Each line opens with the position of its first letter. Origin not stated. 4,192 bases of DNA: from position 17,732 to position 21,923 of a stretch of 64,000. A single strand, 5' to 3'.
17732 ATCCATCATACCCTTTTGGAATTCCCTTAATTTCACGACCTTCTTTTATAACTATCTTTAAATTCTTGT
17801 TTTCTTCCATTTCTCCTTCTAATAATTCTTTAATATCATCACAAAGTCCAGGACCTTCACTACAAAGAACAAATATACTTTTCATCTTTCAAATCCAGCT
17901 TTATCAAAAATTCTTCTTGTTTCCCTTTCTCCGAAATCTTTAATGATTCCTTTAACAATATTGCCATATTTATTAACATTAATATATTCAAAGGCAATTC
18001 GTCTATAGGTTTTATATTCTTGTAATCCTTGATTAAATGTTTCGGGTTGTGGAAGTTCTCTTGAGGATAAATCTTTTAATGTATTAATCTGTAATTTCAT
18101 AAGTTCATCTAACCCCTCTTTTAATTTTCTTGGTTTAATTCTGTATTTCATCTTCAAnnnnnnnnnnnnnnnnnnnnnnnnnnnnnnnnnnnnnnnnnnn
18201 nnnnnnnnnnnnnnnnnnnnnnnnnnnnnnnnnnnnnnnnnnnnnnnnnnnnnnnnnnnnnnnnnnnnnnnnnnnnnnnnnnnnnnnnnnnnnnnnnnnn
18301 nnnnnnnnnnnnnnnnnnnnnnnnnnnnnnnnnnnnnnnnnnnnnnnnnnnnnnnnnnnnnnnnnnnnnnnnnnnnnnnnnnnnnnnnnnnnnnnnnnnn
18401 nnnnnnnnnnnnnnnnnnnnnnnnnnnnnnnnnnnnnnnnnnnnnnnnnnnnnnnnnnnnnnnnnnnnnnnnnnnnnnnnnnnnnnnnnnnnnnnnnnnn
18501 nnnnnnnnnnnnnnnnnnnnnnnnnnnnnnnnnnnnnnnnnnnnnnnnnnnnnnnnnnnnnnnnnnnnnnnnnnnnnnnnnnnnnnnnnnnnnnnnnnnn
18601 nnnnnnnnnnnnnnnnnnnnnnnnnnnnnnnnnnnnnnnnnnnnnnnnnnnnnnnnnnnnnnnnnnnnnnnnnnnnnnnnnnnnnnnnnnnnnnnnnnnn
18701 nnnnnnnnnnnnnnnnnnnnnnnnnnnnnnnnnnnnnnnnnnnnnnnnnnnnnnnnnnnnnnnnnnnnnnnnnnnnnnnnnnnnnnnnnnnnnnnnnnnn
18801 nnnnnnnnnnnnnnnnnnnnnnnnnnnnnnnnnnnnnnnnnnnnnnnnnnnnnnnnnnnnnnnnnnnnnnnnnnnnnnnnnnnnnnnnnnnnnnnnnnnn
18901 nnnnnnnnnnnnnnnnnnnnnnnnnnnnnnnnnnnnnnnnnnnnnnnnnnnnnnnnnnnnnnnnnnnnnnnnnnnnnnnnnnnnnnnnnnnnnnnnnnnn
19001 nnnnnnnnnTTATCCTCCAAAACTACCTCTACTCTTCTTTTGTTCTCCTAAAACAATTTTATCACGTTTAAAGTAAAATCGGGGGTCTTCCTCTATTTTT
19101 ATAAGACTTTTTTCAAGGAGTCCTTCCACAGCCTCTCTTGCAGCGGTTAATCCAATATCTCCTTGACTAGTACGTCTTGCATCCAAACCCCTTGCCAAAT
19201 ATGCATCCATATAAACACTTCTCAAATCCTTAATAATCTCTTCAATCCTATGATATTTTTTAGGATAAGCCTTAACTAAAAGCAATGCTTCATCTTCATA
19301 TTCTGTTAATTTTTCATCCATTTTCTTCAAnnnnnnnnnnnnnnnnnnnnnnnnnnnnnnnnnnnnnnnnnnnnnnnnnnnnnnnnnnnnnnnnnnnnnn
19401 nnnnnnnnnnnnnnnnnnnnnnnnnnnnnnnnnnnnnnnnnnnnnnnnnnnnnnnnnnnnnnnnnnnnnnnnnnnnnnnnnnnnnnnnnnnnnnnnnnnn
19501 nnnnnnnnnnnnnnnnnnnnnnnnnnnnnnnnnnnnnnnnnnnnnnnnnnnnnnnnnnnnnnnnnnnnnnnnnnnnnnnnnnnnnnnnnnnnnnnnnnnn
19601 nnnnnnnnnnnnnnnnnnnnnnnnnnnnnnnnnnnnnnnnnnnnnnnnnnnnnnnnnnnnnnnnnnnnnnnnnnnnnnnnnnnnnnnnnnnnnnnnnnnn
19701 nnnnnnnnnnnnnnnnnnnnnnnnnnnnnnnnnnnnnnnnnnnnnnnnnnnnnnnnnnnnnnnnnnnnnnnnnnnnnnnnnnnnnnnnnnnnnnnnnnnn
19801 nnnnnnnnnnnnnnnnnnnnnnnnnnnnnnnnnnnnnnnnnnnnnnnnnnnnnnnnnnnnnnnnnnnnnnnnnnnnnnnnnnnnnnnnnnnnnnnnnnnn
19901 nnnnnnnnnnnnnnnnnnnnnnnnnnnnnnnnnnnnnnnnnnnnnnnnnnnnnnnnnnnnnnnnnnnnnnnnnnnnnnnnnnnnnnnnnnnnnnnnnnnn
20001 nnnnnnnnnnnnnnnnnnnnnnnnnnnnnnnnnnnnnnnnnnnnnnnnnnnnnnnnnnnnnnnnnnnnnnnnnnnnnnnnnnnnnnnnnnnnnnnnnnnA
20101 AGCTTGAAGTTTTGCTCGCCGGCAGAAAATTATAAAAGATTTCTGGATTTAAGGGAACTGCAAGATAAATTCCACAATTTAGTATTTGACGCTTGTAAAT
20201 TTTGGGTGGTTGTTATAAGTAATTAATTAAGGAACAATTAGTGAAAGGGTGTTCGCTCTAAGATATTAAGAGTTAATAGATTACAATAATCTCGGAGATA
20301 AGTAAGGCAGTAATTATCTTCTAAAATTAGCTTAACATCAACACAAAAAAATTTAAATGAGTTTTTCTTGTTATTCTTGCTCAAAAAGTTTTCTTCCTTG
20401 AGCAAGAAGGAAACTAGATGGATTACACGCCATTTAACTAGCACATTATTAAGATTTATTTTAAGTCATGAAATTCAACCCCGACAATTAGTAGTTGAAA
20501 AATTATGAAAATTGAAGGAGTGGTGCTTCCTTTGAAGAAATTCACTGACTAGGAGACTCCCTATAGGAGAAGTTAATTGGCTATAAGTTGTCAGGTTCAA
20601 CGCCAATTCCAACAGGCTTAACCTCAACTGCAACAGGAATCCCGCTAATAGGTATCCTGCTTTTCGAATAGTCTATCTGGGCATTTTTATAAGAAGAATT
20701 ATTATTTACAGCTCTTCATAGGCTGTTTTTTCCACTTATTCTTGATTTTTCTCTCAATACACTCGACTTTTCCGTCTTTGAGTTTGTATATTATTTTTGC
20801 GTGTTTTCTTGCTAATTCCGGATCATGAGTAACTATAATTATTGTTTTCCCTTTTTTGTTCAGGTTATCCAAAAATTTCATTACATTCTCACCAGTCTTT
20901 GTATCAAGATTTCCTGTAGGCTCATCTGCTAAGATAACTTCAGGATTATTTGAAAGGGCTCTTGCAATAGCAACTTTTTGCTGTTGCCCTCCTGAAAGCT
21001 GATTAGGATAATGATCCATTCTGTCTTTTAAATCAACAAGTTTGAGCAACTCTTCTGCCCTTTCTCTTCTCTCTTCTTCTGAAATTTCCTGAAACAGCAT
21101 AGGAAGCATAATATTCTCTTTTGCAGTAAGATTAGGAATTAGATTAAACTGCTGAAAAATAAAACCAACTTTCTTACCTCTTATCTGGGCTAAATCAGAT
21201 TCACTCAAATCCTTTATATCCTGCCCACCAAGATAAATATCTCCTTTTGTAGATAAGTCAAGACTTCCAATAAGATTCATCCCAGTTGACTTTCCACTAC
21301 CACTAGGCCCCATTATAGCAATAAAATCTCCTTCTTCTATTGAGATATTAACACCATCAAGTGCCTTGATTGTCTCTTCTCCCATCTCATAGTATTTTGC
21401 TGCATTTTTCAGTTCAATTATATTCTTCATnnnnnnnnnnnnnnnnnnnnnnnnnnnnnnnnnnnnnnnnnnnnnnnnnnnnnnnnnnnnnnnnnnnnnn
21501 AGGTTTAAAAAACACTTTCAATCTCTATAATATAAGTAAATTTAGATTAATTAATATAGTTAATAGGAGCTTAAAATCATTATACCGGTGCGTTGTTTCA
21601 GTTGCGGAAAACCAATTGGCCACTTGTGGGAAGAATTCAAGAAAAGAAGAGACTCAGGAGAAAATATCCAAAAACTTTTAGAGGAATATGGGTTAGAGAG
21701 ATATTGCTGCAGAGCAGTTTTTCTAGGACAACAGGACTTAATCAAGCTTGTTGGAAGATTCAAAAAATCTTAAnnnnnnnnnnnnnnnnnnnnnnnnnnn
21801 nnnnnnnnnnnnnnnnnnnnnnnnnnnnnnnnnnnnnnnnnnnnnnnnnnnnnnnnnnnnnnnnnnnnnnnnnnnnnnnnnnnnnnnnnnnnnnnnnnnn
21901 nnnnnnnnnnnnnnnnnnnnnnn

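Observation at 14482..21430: MacB/FtsX-type ABC exporter locus with duplicated permeases, interleaved small ORFs and an Ig-like surface protein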

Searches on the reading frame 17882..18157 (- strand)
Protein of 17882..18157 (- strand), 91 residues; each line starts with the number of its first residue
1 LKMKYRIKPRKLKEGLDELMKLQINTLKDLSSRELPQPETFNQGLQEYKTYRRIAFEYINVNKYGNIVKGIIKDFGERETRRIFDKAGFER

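Call 3: search_protein_families(library=pfam, max_evalue=0.1, proteins=[window:17882-18157:-])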
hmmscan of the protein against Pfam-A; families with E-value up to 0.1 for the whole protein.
window:17882-18157:- (91 aa): 0 families

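Call 4: search_protein_families(library=ncbifam, max_evalue=0.1, proteins=[window:17882-18157:-])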
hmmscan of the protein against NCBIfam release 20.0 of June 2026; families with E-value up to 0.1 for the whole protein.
window:17882-18157:- (91 aa): 0 families

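Call 20: search_protein_families(library=phrogs, max_evalue=0.1, proteins=[window:17882-18157:-])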
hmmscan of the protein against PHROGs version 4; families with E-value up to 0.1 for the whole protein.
window:17882-18157:- (91 aa): 0 families

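Call 21: search_protein_families(library=padloc, max_evalue=0.1, proteins=[window:17882-18157:-])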
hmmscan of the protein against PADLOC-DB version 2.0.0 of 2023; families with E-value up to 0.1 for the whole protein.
window:17882-18157:- (91 aa): 0 families

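Call 84: search_solved_structures(query=window:17882-18157:-, max_evalue=1)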
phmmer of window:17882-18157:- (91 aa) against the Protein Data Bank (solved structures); distinct sequences matched with E-value up to 1: 0.
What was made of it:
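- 17882..18157 (-): 91-aa ORF (likely 89 aa from the ATG at 18151). Lineage-specific. No family or PDB hit (calls 3, 20, 84).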

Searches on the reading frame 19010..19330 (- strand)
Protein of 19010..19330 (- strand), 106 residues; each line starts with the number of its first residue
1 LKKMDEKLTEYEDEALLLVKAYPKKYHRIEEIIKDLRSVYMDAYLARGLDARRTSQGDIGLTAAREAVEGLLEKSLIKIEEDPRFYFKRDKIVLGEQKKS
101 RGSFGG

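Call 3: search_protein_families(library=pfam, max_evalue=0.1, proteins=[window:19010-19330:-])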
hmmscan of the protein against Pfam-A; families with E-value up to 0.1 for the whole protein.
window:19010-19330:- (106 aa): 0 families

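Call 4: search_protein_families(library=ncbifam, max_evalue=0.1, proteins=[window:19010-19330:-])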
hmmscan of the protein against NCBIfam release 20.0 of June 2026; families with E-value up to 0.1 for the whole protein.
window:19010-19330:- (106 aa): 0 families

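Call 20: search_protein_families(library=phrogs, max_evalue=0.1, proteins=[window:19010-19330:-])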
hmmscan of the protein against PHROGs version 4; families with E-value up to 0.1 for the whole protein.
window:19010-19330:- (106 aa): 0 families

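Call 21: search_protein_families(library=padloc, max_evalue=0.1, proteins=[window:19010-19330:-])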
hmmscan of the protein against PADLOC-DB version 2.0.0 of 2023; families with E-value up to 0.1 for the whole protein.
window:19010-19330:- (106 aa): 1 family
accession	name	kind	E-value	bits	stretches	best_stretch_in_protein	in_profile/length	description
PDLC04319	PDC-M02B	-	0.0034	14.4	1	25-73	75-122/373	-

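Call 31: search_solved_structures(query=window:19010-19330:-, max_evalue=5)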
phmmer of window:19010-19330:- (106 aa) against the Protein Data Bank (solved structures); distinct sequences matched with E-value up to 5: 25.
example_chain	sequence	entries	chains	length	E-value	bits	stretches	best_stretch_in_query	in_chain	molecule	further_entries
2ruq_A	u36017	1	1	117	0.22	14.6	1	5-48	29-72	Peptidyl-prolyl cis-trans isomerase NIMA-interacting 1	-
2zqs_A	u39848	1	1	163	0.42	13.7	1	5-48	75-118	Peptidyl-prolyl cis-trans isomerase NIMA-interacting 1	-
2rur_A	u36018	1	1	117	0.54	13.4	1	5-48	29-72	Peptidyl-prolyl cis-trans isomerase NIMA-interacting 1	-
1nmw_A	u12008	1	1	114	0.68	13.1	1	5-48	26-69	Peptidyl-prolyl cis-trans isomerase NIMA-interacting 1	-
5gph_A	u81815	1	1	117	0.7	13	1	5-48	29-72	Peptidyl-prolyl cis-trans isomerase NIMA-interacting 1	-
2ruc_A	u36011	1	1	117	0.72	13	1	5-48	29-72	Peptidyl-prolyl cis-trans isomerase NIMA-interacting 1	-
2xkx_A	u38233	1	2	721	0.92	12.6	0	17-54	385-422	DISKS LARGE HOMOLOG 4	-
2rud_A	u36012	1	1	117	1.1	12.4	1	5-48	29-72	Peptidyl-prolyl cis-trans isomerase NIMA-interacting 1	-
2zqt_A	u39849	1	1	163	1.3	12.2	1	5-48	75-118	Peptidyl-prolyl cis-trans isomerase NIMA-interacting 1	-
2xp6_A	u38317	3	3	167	1.3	12.2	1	5-48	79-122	PEPTIDYL-PROLYL CIS-TRANS ISOMERASE NIMA-INTERACTING 1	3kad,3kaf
2zqu_A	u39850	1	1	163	1.3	12.2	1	5-48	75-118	Peptidyl-prolyl cis-trans isomerase NIMA-interacting 1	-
3tcz_A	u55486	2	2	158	1.3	12.1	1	5-48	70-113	Peptidyl-prolyl cis-trans isomerase NIMA-interacting 1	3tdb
2f21_A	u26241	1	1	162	1.3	12.1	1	5-48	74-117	Peptidyl-prolyl cis-trans isomerase NIMA-interacting 1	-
4qib_A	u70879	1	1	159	1.3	12.1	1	5-48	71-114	Peptidyl-prolyl cis-trans isomerase NIMA-interacting 1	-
1zcn_A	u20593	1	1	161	1.3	12.1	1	5-48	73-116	Peptidyl-prolyl cis-trans isomerase NIMA-interacting 1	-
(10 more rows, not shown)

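Call 37: list_cluster_members(proteins=[window:19010-19330:-, window:17882-18157:-, window:17535-17885:-, window:14482-14769:-, window:19424-20101:+, window:18154-19020:-])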
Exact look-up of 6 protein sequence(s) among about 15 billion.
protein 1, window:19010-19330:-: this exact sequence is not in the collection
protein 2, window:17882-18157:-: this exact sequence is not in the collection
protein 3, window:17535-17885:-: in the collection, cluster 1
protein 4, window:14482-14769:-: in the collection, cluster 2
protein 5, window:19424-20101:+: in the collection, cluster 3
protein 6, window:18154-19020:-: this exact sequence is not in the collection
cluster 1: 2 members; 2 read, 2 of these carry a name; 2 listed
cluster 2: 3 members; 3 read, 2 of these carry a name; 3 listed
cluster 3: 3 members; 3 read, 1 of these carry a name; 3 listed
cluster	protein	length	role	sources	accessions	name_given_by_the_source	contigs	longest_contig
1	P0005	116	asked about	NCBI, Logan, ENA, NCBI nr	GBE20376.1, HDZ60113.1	hypothetical protein BMS3Abin17_01115 [archaeon BMS3Abin17]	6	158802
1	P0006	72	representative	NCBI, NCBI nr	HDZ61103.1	MAG TPA: hypothetical protein ENH46_05335, partial [Candidatus Pacearchaeota archaeon] | hypothetical protein [Candidatus Pacearchaeota archaeon]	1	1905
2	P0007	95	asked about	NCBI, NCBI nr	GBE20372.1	hypothetical protein BMS3Abin17_01111 [archaeon BMS3Abin17]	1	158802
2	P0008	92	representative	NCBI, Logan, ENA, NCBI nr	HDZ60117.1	MAG TPA: hypothetical protein ENH46_00260 [Candidatus Pacearchaeota archaeon] | hypothetical protein [Candidatus Pacearchaeota archaeon]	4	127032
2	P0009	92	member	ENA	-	-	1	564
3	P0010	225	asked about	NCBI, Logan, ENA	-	-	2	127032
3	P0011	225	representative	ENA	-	-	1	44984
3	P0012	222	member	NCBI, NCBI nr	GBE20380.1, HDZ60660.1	hypothetical protein BMS3Abin17_01119 [archaeon BMS3Abin17]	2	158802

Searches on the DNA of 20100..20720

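Call 89: search_rna_families(source=window, start=20100, end=20720, threshold=gathering, show_alignments=1)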
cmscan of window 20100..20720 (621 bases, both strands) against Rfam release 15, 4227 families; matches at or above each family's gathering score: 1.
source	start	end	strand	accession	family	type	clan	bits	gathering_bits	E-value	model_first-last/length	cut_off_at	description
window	20381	20589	+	RF03019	RT-16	Gene; sRNA;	-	90.3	50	5.6e-15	1-158/158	no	RT-16 RNA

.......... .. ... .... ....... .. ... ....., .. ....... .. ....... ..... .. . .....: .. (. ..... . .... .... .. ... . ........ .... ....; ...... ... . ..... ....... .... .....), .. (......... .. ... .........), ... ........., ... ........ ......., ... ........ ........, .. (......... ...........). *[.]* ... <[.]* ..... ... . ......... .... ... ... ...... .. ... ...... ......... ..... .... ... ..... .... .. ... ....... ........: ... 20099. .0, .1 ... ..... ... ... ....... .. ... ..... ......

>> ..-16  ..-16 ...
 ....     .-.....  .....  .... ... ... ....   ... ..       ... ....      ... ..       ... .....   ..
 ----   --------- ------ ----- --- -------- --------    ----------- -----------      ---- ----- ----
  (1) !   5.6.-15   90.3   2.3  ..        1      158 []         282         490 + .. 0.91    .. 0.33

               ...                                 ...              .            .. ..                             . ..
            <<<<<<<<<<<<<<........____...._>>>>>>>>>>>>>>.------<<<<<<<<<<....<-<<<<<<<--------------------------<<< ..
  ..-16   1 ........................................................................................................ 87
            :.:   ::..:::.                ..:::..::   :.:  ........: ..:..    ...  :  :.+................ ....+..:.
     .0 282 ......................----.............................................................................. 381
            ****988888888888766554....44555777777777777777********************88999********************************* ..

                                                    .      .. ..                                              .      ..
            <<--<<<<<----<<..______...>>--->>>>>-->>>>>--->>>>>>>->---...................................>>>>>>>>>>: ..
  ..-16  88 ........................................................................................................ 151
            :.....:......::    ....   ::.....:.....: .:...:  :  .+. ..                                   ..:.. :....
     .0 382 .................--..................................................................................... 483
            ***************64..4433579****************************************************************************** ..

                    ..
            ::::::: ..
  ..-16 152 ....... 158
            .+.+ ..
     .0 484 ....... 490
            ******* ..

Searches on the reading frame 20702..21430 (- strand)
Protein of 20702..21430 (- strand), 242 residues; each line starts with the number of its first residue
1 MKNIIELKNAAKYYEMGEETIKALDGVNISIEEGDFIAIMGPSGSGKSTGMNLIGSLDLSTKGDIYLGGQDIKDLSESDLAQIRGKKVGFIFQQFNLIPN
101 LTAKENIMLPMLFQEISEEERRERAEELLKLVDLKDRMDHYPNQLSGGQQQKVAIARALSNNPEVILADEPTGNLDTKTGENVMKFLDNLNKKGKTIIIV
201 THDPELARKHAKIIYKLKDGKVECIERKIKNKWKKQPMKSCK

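Call 3: search_protein_families(library=pfam, max_evalue=0.1, proteins=[window:20702-21430:-])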
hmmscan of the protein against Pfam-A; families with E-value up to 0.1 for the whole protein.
window:20702-21430:- (242 aa): 12 families
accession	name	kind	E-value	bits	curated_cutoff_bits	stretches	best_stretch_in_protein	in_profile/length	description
PF00005.33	ABC_tran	-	2.7e-35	122.4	25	1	24-172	1-136/137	ABC transporter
PF02463.25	SMC_N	-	8.2e-07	29.1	40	1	34-213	24-208/220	RecF/RecN/SMC N terminal domain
PF13304.12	AAA_21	-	8.5e-07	29.7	27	1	128-206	221-302/304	AAA domain, putative AbiEii toxin, Type IV TA system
PF13555.12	AAA_29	-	0.0023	18.1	27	1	24-49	12-37/61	P-loop containing region of AAA domain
PF13401.12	AAA_22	-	0.0025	18.5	27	1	34-132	5-65/130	AAA domain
PF03266.21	NTPase_1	-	0.016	15.5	23.9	0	153-232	86-162/168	NTPase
PF20720.3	nSTAND3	-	0.033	14.3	27.2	0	31-54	14-37/155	Novel STAND NTPase 3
PF01637.24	ATPase_2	-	0.035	14.4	33.2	0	32-201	18-116/225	ATPase domain predominantly from Archaea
PF03193.22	RsgA_GTPase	-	0.036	14.3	30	1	14-56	87-128/174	RsgA GTPase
PF25199.1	nSTAND_NTPase5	-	0.052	13.8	34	0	31-51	38-58/145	Novel STAND NTPase 5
PF13479.12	AAA_24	-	0.077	13.3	27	0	37-51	5-19/195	AAA domain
PF13238.12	AAA_18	-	0.084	13.8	29.4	0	37-57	1-21/128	AAA domain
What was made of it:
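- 20702..21430 (-): ABC ATPase (NBD) of the LolD/MacB/MJ0796 type, 242 aa. It is the first gene of the ancestral four-gene operon and is detached here by an insertion. Pfam ABC_tran 122 bits (call 3).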

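Call 4: search_protein_families(library=ncbifam, max_evalue=0.1, proteins=[window:20702-21430:-])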
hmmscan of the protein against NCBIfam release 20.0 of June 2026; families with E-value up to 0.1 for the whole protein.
window:20702-21430:- (242 aa): 196 families (the best 25 are shown)
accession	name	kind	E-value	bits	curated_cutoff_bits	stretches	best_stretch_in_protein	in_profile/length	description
NF007826.0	PRK10535.1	equivalog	6.3e-75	252.7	966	1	1-226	1-225/648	macrolide ABC transporter ATP-binding protein/permease MacB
NF038007.1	ABC_ATP_DarD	equivalog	3.5e-72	242.4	375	1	5-221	2-217/218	darobactin export ABC transporter ATP-binding protein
TIGR02211.1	LolD_lipo_ex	equivalog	1.5e-71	240.4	307.75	1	4-222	1-219/221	lipoprotein-releasing ABC transporter ATP-binding protein LolD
TIGR02673.1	FtsE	equivalog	1.9e-66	223.8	264.85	1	4-221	1-214/214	cell division ATP-binding protein FtsE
NF007879.0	PRK10584.1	equivalog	1.7e-64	217.7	336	1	2-222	4-224/228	putative ABC transporter ATP-binding protein YbbA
TIGR03608.1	L_ocin_972_ABC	subfamily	2.9e-63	213.1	254.85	1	20-214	10-204/206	putative bacteriocin export ABC transporter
TIGR02982.1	heterocyst_DevA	subfamily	5.4e-61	206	295.8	1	4-222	1-219/220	ABC exporter ATP-binding subunit, DevA family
NF008639.0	PRK11629.1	equivalog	6.5e-61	205.7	360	1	3-222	5-224/234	lipoprotein-releasing ABC transporter ATP-binding protein LolD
TIGR01186.1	proV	subfamily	5.8e-58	196.7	326.6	1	22-222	7-208/363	betaine/proline/choline family ABC transporter ATP-binding protein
NF040933.2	ABC_arch_GlcV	equivalog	7e-56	189.6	450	1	5-226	3-224/357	glucose ABC transporter ATP-binding protein GlcV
NF007027.0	PRK09493.1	equivalog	3.6e-55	186.9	379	1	4-222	1-214/240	glutamine ABC transporter ATP-binding protein GlnQ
TIGR02315.1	ABC_phnC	equivalog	9.7e-55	185.6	266.1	1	4-222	1-224/243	phosphonate ABC transporter ATP-binding protein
TIGR03265.1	PhnT2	equivalog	1.3e-52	179.2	457.7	1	3-224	3-215/353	putative 2-aminoethylphosphonate ABC transporter ATP-binding protein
TIGR00968.1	3a0106s01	subfamily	6.1e-52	176.5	342.75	1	20-226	12-213/237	sulfate ABC transporter ATP-binding protein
TIGR02314.1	ABC_MetN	equivalog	2.5e-51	174.7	499.7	1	4-221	1-218/343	methionine ABC transporter ATP-binding protein MetN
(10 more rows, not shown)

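Call 57: search_solved_structures(query=window:20702-21430:-, max_evalue=1e-40)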
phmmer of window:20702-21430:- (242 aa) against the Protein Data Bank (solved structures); distinct sequences matched with E-value up to 1e-40: 75 (the best 60 are shown).
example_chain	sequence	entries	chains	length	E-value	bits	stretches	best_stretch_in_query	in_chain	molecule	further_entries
1f3o_A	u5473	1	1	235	7.1e-78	264.4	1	5-226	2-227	HYPOTHETICAL ABC TRANSPORTER ATP-BINDING PROTEIN MJ0796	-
1l2t_A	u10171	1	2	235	1.7e-77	263.2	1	5-226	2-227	Hypothetical ABC transporter ATP-binding protein MJ0796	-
3tif_A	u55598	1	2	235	1.9e-76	259.8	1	5-226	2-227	Uncharacterized ABC transporter ATP-binding protein MJ0796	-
5xu1_A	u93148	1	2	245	4.6e-73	248.7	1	1-223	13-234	ABC transporter ATP-binding protein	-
5lil_A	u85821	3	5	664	3.6e-65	222.9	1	3-231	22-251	Macrolide export ATP-binding/permease protein MacB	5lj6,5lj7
5lj9_A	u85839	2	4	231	8.4e-64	218.4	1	3-226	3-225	Macrolide export ATP-binding/permease protein MacB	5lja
5nik_J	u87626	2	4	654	3.4e-62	213.1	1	3-222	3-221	Macrolide export ATP-binding/permease protein MacB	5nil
7v8l_D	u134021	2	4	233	1.3e-55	191.6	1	4-222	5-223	Lipoprotein-releasing system ATP-binding protein LolD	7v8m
9rlc_D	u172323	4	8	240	1.5e-55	191.4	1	4-222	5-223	Lipoprotein-releasing system ATP-binding protein LolD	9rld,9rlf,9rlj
9rle_D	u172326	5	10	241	1.5e-55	191.4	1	4-222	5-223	Lipoprotein-releasing system ATP-binding protein LolD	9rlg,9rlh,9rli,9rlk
7arh_F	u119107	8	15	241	1.5e-55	191.4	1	4-222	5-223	Lipoprotein-releasing system ATP-binding protein LolD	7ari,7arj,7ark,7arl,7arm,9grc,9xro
7mdy_D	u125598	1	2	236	1.8e-55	191.1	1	4-222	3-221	Lipoprotein-releasing system ATP-binding protein LolD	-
5gko_A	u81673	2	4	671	2.2e-55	190.9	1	4-223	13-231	Macrolide export ATP-binding/permease protein MacB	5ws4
7v8i_D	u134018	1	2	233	3.5e-55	190.2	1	4-222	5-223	Lipoprotein-releasing system ATP-binding protein LolD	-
9gvk_D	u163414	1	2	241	3.9e-55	190.1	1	4-222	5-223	Lipoprotein-releasing system ATP-binding protein LolD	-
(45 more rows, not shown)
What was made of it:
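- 20702..21430 (-): Best PDB match is MJ0796 at 7e-78, followed by Spr0694 (5xu1), MacB and LolD (call 57).
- On Type VII ABC transporter (MacB/FtsX superfamily): The best PDB hits are MJ0796, MacB and LolD (call 57).
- Closest known: LolCDE lipoprotein-release ABC system. Same: The ATPase scores 240 bits to TIGR02211 LolD (call 4), and LolD is among its best PDB hits (call 57).
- Closest known: MJ0796 of Methanocaldococcus jannaschii. Same: It is the best solved relative of the ATPase (E=7e-78, full length; call 57).
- Checked: Its best solved relative is MJ0796, E=7e-78 (call 57).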

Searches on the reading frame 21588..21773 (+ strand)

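Call 95: search_protein_families(library=pfam, max_evalue=0.01, proteins=[window:21588-21773:+])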
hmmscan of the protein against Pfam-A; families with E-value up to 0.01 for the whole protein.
window:21588-21773:+ (61 aa): 1 family
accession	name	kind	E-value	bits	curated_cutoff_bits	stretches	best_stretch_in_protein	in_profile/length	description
PF01194.22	RNA_pol_N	-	4.9e-20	71.9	26.9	1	1-53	4-56/58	RNA polymerases N / 8 kDa subunit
